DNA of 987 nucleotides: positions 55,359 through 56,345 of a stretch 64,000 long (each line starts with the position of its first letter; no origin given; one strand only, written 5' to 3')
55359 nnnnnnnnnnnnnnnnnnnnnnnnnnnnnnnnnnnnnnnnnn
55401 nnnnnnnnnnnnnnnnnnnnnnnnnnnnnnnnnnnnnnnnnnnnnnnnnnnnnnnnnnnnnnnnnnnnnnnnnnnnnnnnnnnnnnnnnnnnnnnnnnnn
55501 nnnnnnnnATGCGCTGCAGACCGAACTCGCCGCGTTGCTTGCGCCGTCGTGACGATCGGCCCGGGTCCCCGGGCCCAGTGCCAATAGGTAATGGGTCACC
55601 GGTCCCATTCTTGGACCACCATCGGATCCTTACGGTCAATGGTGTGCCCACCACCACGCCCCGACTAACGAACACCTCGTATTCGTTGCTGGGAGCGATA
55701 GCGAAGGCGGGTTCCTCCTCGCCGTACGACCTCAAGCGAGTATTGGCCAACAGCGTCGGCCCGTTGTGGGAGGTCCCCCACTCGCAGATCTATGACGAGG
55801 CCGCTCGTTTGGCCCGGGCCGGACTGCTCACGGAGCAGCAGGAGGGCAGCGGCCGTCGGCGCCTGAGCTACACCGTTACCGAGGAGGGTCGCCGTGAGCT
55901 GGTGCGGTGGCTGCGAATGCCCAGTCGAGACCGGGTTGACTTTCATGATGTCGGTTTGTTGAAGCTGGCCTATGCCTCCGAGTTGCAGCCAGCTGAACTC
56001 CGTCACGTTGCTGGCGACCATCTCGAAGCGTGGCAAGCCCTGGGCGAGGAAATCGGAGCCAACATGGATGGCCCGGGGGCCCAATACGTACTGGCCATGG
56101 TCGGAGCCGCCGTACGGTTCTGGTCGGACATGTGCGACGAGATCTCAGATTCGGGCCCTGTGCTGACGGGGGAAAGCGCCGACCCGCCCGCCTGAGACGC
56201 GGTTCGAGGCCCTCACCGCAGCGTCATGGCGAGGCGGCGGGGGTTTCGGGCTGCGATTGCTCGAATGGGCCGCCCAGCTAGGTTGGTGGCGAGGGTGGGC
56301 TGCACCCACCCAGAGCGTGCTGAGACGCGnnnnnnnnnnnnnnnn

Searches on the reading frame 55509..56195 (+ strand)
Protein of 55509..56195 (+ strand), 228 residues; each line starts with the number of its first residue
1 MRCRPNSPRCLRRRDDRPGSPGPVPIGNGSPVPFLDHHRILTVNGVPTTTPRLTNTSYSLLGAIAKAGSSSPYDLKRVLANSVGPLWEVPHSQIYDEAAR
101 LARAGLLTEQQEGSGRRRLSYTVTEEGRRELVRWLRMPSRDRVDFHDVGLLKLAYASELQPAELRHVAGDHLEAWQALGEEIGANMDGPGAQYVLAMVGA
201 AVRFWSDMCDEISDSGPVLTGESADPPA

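Call 80: search_protein_families(library=pfam, proteins=[window:55509-56195:+], max_evalue=0.00001)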
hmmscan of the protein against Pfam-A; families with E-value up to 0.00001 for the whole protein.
window:55509-56195:+ (228 aa): 1 family
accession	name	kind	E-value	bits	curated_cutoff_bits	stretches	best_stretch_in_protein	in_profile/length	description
PF03551.20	PadR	-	6.7e-10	39.3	27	1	68-131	8-73/75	Transcriptional regulator PadR-like family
